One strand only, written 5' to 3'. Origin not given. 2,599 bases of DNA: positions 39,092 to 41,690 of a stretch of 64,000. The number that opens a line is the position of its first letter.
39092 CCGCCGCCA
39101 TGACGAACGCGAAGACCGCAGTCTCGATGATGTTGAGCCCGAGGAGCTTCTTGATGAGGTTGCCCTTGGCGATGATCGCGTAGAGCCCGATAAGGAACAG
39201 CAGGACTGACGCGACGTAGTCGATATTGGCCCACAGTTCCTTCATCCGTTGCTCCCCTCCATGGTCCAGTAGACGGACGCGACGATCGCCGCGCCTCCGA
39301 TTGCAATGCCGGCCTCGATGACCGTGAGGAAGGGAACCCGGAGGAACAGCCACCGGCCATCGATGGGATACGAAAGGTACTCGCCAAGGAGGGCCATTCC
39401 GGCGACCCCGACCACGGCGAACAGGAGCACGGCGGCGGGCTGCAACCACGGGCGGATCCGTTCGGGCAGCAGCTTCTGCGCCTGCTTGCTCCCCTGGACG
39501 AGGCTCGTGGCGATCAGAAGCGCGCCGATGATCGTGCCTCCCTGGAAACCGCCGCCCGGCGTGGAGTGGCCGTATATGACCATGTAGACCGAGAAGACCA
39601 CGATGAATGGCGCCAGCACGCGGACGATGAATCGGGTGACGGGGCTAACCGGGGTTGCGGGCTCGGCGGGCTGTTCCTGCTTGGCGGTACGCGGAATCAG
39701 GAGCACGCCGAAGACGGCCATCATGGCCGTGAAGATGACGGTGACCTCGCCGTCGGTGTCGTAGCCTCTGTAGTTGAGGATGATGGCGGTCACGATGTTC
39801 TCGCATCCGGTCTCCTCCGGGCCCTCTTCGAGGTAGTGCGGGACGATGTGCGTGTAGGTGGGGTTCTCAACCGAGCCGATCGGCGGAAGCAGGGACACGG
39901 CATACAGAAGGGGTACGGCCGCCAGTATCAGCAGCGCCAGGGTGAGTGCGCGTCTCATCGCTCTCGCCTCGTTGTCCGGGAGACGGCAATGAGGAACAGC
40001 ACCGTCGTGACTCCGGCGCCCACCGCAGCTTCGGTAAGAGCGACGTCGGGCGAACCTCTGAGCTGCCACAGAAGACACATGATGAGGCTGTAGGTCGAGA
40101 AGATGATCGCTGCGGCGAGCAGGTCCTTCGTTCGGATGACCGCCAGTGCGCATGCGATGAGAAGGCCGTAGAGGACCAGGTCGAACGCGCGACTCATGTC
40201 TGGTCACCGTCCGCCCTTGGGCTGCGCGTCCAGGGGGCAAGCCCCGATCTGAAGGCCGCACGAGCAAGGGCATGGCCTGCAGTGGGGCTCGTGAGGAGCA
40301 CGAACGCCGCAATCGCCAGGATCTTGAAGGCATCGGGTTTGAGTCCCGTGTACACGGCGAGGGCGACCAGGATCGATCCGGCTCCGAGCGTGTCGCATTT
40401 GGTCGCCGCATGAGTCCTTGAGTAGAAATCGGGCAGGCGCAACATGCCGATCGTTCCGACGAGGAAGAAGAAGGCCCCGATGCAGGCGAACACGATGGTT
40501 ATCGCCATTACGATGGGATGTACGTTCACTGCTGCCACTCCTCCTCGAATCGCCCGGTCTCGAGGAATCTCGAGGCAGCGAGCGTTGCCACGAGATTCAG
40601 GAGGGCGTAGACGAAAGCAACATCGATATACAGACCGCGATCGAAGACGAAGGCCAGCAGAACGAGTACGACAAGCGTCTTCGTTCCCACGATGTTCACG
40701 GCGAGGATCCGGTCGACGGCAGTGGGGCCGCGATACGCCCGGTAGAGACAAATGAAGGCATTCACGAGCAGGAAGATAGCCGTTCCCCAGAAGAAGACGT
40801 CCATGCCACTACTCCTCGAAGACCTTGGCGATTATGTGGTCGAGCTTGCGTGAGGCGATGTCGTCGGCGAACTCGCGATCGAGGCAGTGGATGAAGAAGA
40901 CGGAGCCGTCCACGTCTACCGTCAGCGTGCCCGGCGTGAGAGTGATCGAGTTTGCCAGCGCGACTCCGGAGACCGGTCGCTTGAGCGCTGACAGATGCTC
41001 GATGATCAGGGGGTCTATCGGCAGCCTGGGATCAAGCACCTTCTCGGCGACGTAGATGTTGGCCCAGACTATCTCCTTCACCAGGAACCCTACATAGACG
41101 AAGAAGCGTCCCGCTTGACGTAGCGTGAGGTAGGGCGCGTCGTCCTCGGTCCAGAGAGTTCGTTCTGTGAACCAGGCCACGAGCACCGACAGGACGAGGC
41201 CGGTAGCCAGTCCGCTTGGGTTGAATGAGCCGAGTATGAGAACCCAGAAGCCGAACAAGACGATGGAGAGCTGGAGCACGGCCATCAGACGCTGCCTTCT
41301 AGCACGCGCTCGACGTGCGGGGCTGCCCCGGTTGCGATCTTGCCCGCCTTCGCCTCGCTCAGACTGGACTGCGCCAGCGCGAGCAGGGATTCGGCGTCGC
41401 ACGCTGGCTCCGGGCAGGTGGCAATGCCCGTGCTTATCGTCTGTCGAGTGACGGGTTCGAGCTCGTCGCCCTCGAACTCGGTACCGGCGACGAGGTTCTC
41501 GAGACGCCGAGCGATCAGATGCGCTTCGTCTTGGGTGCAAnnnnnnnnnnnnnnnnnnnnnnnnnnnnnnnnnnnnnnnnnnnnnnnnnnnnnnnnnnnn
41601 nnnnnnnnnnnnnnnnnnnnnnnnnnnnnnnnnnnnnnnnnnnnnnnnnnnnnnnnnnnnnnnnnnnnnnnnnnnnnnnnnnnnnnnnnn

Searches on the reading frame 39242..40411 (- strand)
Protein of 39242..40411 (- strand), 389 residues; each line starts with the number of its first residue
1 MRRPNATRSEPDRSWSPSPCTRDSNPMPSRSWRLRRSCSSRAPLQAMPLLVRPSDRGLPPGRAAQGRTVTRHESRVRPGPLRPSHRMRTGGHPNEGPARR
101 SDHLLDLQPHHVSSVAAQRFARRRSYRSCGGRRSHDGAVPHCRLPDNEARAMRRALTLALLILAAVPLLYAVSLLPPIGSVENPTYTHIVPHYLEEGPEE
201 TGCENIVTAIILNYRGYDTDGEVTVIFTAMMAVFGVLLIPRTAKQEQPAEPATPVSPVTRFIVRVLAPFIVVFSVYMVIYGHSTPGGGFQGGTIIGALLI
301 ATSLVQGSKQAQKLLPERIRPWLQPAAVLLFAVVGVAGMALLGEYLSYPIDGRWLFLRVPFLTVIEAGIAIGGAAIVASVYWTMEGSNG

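Call 7: search_protein_families(library=pfam, proteins=[window:39242-40411:-], max_evalue=0.01)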
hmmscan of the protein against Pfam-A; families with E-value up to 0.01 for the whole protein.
window:39242-40411:- (389 aa): 3 families
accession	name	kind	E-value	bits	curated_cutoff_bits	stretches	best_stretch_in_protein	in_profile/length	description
PF04039.18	MnhB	-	3.7e-21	76.1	22.5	1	259-352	2-96/127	Domain related to MnhB subunit of Na+/H+ antiporter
PF20501.3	MbhE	-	1.6e-08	34.9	27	1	182-243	26-87/98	MBH, subunit E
PF01595.25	CNNM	-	0.0067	16.5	28.4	1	223-275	89-140/181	Cyclin M transmembrane N-terminal domain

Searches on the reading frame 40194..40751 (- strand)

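Call 7: search_protein_families(library=pfam, proteins=[window:40194-40751:-], max_evalue=0.01)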
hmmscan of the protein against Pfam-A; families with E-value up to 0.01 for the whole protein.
window:40194-40751:- (185 aa): 1 family
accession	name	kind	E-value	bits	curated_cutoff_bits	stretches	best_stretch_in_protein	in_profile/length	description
PF03334.19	PhaG_MnhG_YufB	-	3e-29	101.5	23.4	1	88-166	1-79/80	Na+/H+ antiporter subunit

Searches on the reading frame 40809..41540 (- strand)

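Call 7: search_protein_families(library=pfam, proteins=[window:40809-41540:-], max_evalue=0.01)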
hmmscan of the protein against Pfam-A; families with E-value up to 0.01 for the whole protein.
window:40809-41540:- (243 aa): 1 family
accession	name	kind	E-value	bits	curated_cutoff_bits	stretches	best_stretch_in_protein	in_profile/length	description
PF01899.21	MNHE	-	3e-31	108.6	27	1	93-228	2-130/145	Na+/H+ ion antiporter subunit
